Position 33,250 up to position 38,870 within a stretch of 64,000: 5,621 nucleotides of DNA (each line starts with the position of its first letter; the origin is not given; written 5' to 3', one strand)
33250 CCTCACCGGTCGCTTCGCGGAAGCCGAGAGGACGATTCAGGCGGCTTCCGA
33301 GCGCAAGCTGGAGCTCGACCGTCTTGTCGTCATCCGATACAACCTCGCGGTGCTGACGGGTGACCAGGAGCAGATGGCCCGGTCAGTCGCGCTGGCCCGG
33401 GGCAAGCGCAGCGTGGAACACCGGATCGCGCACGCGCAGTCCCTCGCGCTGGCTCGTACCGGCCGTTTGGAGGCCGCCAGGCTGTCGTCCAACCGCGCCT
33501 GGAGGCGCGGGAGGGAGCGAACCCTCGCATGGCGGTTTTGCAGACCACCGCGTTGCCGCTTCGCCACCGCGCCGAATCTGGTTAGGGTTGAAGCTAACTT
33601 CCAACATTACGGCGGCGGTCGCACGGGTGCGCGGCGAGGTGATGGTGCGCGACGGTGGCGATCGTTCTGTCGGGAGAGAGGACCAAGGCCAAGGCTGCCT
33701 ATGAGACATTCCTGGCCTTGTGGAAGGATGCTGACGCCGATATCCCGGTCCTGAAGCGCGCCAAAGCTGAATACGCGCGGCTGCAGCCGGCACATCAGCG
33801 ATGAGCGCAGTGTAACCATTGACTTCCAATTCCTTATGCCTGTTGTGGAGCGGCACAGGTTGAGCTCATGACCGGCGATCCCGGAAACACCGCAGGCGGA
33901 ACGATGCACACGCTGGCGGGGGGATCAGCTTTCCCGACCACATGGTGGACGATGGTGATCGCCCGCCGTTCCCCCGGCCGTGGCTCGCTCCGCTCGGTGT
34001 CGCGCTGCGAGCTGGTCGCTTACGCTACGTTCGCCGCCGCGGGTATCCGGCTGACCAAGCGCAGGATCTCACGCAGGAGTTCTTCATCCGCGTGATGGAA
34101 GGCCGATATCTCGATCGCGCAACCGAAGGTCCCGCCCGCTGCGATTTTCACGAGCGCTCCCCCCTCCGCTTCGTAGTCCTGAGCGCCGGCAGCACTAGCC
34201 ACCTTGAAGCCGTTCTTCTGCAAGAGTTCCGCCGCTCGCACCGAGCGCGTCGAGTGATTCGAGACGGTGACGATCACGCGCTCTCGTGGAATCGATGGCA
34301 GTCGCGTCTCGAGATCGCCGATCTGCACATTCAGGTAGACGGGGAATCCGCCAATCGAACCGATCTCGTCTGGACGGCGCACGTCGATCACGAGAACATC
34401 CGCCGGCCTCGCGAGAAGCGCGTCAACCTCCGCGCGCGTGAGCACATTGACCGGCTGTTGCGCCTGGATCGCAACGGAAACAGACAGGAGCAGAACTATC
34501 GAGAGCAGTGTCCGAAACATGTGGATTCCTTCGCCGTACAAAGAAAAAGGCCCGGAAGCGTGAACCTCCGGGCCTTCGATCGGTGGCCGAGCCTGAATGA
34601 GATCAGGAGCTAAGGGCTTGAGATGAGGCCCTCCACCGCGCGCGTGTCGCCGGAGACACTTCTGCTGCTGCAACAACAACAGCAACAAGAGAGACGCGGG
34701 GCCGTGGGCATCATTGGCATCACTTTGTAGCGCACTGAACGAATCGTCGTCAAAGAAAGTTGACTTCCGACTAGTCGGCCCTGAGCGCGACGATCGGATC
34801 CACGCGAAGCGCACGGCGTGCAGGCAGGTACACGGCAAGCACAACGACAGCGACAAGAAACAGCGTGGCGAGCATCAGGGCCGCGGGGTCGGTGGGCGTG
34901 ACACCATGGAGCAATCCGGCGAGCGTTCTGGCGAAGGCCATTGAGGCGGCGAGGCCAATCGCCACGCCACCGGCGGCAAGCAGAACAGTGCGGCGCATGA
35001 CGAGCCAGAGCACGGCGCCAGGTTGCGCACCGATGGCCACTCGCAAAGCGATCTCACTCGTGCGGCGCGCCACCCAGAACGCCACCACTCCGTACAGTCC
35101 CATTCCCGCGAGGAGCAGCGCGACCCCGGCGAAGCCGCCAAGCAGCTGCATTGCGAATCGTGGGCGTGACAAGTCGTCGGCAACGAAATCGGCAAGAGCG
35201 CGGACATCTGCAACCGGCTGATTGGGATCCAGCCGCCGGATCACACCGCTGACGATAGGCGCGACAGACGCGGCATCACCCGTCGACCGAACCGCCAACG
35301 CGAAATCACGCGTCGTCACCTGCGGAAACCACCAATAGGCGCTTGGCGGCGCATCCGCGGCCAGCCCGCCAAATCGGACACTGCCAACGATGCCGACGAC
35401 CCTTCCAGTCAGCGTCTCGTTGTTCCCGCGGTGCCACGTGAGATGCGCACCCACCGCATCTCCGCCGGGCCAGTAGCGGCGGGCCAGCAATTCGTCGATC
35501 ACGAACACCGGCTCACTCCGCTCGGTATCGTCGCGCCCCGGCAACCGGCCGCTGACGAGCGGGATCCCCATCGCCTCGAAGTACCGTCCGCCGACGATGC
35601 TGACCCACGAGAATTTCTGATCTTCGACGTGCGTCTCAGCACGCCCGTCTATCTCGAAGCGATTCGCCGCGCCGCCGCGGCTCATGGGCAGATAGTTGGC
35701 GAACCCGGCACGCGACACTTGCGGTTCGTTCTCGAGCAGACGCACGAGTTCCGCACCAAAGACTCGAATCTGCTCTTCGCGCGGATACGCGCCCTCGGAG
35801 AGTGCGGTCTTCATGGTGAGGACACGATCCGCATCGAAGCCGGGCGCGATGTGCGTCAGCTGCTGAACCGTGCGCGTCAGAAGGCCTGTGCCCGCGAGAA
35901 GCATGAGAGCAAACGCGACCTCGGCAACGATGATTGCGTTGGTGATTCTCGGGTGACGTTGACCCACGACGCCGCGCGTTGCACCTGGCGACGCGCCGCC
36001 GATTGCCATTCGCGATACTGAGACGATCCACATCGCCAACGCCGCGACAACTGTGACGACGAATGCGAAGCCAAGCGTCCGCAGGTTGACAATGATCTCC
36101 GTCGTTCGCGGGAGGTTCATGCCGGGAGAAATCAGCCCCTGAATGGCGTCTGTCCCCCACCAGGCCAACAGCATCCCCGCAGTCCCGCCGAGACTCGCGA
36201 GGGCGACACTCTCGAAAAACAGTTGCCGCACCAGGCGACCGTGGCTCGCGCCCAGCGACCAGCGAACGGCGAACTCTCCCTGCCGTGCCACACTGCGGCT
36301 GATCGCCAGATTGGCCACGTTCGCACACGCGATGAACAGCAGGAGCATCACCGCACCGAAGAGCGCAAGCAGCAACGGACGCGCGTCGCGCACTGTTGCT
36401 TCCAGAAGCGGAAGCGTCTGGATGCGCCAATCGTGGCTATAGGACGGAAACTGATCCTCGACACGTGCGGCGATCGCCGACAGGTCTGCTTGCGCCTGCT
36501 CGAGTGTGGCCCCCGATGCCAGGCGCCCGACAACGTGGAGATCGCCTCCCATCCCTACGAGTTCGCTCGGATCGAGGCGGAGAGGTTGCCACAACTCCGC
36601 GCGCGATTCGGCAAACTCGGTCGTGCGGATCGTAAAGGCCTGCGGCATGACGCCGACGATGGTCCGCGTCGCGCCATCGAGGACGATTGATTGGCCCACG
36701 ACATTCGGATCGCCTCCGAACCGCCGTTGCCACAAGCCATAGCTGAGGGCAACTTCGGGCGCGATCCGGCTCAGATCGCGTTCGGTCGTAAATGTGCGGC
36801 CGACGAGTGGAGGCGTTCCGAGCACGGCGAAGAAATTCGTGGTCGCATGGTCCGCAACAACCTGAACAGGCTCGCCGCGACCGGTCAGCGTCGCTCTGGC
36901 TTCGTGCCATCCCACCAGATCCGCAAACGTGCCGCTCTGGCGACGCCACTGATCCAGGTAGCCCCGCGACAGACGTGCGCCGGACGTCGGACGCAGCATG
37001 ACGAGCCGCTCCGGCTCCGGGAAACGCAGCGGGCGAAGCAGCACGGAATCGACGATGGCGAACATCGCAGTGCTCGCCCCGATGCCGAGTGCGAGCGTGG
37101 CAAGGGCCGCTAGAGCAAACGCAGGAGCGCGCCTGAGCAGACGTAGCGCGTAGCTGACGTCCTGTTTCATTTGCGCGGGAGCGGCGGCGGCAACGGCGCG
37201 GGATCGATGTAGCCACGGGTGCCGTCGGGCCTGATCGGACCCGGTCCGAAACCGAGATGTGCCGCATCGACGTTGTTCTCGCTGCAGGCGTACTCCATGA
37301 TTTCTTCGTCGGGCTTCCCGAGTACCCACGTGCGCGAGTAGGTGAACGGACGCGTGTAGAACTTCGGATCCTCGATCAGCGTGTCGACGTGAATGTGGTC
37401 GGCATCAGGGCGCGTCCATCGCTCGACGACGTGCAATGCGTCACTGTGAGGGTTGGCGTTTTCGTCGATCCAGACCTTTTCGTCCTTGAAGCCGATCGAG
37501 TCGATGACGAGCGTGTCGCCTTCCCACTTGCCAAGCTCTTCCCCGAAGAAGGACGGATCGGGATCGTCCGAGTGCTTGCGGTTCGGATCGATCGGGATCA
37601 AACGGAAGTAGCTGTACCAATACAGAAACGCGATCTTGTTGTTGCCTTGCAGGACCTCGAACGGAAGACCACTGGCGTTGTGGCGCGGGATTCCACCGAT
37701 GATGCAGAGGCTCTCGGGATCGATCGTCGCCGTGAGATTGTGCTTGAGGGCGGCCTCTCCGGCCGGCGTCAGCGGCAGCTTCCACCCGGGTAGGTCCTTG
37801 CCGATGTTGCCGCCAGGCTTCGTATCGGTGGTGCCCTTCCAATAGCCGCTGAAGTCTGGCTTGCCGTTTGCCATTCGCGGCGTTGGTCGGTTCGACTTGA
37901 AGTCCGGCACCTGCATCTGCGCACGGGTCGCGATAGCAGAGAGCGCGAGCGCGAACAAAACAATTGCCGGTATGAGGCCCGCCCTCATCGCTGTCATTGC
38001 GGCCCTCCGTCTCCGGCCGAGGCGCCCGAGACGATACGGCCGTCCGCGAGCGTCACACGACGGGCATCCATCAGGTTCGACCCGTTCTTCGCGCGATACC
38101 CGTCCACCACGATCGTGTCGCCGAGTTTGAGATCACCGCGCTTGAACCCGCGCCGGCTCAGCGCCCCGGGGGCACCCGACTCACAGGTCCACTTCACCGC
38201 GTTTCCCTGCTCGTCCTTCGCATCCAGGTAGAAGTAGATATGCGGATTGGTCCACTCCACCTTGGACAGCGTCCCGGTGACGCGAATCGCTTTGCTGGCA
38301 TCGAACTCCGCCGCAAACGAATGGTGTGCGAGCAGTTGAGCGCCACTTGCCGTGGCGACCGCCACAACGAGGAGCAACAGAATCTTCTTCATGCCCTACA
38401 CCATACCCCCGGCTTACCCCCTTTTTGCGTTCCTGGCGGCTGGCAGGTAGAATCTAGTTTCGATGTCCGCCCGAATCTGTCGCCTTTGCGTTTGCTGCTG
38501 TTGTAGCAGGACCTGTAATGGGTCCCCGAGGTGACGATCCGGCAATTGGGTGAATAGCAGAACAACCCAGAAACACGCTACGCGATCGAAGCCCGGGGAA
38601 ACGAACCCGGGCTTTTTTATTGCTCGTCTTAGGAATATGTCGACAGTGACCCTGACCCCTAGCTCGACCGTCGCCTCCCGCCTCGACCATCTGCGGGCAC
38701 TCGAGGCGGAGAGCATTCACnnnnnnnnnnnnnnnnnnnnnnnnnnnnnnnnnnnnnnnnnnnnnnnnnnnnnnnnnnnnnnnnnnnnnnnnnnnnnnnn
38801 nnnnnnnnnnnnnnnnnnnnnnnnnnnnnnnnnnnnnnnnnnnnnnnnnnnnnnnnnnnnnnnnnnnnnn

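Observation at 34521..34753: Second polycysteine leader (six consecutive Cys codons) with terminator abutting a rhodanese gene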

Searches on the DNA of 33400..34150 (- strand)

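Call 85: search_dna_similar(query=window:33400-34150:-, collection=plasmids, mode=near, max_rows=5)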
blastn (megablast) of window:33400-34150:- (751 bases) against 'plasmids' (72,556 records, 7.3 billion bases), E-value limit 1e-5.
No match.

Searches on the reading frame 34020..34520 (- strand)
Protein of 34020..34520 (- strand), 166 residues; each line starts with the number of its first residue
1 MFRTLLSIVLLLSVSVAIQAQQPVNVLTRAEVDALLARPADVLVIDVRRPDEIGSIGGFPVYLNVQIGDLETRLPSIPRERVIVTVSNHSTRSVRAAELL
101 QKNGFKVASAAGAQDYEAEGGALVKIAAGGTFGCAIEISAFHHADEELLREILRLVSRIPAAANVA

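Call 12: search_protein_families(library=pfam, proteins=[window:34020-34520:-])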
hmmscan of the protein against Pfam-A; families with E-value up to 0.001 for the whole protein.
window:34020-34520:- (166 aa): 1 family
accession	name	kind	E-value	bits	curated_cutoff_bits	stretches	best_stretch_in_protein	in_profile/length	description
PF00581.25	Rhodanese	-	0.00017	22.4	22.2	1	29-108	2-90/102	Rhodanese-like domain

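Call 14: find_homologous_proteins(query=window:34020-34520:-)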
Query window:34020-34520:- (166 aa): 869 proteins with E <= 0.001 among 1332 candidates; the best 120 are listed.
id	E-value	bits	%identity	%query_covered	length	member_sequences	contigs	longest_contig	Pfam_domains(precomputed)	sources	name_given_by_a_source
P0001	5.3e-72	258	95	83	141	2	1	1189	-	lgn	-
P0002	2.0e-65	237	63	60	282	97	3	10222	PF00581.26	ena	-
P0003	1.8e-63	231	61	60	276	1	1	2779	PF00581.26,PF13399.12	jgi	-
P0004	3.4e-60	220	60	60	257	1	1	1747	PF00581.26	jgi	jgi:rhodanese-related sulfurtransferase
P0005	3.9e-49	184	72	76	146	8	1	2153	-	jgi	-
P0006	3.0e-48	181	68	75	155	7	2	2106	-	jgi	jgi:rhodanese-related sulfurtransferase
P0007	3.3e-48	181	68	75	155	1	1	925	-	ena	-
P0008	4.0e-48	181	83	63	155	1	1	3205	-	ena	-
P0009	5.3e-48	180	70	76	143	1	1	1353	-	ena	-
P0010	5.5e-48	180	67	75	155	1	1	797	-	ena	-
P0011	9.3e-48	180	83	62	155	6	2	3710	-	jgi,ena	-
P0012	1.2e-47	179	67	75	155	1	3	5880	-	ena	-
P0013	1.4e-47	179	69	75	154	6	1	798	-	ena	-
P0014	3.4e-47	178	83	62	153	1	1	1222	-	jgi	jgi:rhodanese-related sulfurtransferase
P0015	6.3e-47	177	83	62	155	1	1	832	-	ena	-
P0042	2.3e-43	165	81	58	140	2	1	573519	-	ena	-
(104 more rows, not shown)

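Call 16: find_related_loci(query=A1, collection=genome_contigs, flank=4000)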
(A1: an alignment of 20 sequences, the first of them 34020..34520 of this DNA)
Query A1 (166 aa) in genome_contigs; peptide patterns used: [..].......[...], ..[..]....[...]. (x = any residue, [..] = any of these).
497 stretches matched a pattern; 313 encode a relative of the query (tblastn E <= 1e-3); the best 80 are kept; 80 distinct loci.
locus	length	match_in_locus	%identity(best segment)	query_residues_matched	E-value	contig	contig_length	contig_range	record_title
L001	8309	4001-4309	81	25-127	4e-53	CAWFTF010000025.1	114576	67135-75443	MAG: uncultured Acidobacteriota bacterium isolate MFD00392.bin.3.433 genome assembly, contig: contig_62870, whole genome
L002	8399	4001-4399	56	1-127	3e-44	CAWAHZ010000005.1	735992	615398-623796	MAG: Bryobacterales bacterium isolate MFD04434.bin.1.11 genome assembly, contig: contig_14628, whole genome shotgun sequ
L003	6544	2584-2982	54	1-127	2e-43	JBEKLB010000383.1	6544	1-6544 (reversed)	MAG: Bryobacteraceae bacterium isolate SPRUCE 360 SPRUCE_360_383, whole genome shotgun sequence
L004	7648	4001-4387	57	5-127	6e-43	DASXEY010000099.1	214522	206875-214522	MAG TPA_asm: Bryobacteraceae bacterium isolate SMAG_U5124 k141_2516559, whole genome shotgun sequence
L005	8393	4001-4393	56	5-126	6e-43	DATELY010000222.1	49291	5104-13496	MAG TPA_asm: Steroidobacteraceae bacterium isolate SMAG_U8928 k141_1679297, whole genome shotgun sequence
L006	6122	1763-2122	59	6-125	1e-42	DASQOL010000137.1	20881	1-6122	MAG TPA_asm: Gammaproteobacteria bacterium isolate SMAG_U10802 k141_2117568, whole genome shotgun sequence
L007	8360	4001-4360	60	12-127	1e-42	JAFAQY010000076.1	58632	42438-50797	MAG: Bryobacterales bacterium isolate CP_BM_ER_76 BM_ER_k147_4244716, whole genome shotgun sequence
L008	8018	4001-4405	56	1-128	2e-42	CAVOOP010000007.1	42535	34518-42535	MAG: uncultured Acidobacteriota bacterium isolate MFD00082.bin.2.1 genome assembly, contig: contig_12049, whole genome s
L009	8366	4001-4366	59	6-126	6e-42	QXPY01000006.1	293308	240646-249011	MAG: Rhodocyclales bacterium GT-UBC 1_6, whole genome shotgun sequence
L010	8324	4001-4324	62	19-127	6e-42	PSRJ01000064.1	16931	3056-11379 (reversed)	MAG: Terriglobia bacterium isolate subdivision3 Amazon FNV 2010 0 2 1 contig_65_16643699_length_16931_multi_4_in_0_out_0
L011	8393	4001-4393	56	26-156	9e-42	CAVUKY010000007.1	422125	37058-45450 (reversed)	MAG: Bryobacterales bacterium isolate MFD01716.bin.2.112 genome assembly, contig: contig_34222, whole genome shotgun seq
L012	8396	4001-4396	57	6-128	1e-41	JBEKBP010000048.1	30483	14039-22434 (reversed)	MAG: Candidatus Acidiferrales bacterium isolate SPRUCE 139 SPRUCE_139_48, whole genome shotgun sequence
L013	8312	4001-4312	65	25-128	2e-41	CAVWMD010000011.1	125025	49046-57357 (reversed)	MAG: uncultured Alphaproteobacteria bacterium isolate MFD04434.bin.2.133 genome assembly, contig: contig_24828, whole ge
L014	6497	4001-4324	63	19-126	2e-41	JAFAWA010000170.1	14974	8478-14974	MAG: Terriglobia bacterium isolate CP_BM_RX_50 BM_RX_k147_9324004, whole genome shotgun sequence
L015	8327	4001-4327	62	19-128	2e-41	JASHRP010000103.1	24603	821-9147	MAG: Bryobacteraceae bacterium isolate JOPF104 JOPF_NEAR_contig_190126, whole genome shotgun sequence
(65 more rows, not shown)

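Call 19: find_encoding_contigs(protein=P0042, flank=5000, max_places=3)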
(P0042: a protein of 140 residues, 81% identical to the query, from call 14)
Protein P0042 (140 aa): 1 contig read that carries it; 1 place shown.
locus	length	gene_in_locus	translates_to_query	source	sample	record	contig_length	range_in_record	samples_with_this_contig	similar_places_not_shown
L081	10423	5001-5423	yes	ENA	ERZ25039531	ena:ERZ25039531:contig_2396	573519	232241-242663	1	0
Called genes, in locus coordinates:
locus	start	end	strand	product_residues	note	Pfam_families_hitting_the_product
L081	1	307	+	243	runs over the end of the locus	PF13620:CarboxypepD_reg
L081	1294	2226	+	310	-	PF25183:OMP_b-brl_4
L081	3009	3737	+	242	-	-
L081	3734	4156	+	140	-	PF19649:DUF6152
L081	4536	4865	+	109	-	-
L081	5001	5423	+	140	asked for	-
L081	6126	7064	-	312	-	PF01925:TauE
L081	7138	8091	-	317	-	PF00158:Sigma54_activat, PF14532:Sigma54_activ_2, PF00004:AAA (weak), PF07728:AAA_5 (weak), PF25601:AAA_lid_14, PF02954:HTH_8 (faint)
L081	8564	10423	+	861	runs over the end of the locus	PF13620:CarboxypepD_reg, PF13715:CarbopepD_reg_2 (weak), PF17210:SdrD_B (weak), PF07715:Plug, PF00593:TonB_dep_Rec_b-barrel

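Call 20: find_encoding_contigs(protein=P0001, flank=5000, max_places=3)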
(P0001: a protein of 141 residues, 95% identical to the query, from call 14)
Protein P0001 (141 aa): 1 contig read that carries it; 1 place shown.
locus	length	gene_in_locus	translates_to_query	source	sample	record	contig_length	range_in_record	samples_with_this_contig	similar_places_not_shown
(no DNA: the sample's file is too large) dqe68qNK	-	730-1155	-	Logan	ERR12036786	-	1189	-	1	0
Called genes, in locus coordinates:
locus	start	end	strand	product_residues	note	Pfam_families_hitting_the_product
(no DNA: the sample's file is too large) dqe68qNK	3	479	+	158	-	?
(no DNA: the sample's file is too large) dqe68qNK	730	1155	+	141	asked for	-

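Call 83: search_protein_families(library=ncbifam, proteins=[window:34020-34520:-], max_evalue=0.001)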
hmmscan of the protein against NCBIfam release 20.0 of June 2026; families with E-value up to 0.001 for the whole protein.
window:34020-34520:- (166 aa): 1 family
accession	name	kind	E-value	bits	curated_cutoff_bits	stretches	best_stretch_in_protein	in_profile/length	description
NF006444.0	PRK08762.1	equivalog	4.5e-05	22.3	449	1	21-121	11-112/387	molybdopterin-synthase adenylyltransferase MoeB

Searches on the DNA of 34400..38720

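Call 73: search_rna_families(source=window, start=34400, end=38720, threshold=evalue, max_evalue=1)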
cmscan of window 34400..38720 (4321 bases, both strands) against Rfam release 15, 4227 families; matches with E-value up to 1: 0.
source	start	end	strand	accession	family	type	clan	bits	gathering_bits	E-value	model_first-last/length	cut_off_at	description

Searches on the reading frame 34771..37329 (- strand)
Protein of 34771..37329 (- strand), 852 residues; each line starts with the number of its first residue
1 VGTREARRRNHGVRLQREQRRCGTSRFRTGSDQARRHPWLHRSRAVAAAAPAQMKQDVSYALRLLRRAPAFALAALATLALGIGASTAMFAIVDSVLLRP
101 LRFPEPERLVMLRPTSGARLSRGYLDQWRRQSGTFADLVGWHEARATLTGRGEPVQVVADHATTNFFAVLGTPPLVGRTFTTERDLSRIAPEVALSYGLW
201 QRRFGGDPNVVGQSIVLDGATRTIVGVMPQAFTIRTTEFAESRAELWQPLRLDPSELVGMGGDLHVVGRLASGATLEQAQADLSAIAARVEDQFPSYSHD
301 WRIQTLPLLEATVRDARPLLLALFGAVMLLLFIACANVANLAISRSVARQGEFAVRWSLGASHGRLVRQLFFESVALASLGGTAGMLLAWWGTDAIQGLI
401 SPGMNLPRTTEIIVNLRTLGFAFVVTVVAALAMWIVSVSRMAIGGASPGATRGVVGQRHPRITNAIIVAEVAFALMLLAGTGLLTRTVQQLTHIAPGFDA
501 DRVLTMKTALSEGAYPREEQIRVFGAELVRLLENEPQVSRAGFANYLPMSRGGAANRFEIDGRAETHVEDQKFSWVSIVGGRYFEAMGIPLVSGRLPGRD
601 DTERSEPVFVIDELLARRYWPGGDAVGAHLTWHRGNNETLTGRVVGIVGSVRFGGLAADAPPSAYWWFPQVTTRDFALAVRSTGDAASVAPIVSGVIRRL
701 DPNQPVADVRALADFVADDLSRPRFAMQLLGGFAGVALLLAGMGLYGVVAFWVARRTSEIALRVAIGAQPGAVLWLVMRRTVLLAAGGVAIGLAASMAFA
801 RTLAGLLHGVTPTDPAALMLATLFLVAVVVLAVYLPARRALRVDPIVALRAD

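Call 12: search_protein_families(library=pfam, proteins=[window:34771-37329:-])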
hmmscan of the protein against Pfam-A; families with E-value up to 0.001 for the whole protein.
window:34771-37329:- (852 aa): 2 families
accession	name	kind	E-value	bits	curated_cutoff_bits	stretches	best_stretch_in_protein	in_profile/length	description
PF12704.14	MacB_PCD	-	1.5e-29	104.2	27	2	74-285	3-206/207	MacB-like periplasmic core domain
PF02687.27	FtsX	-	2.1e-21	76.6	25.5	2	733-845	3-120/120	FtsX-like permease C-terminal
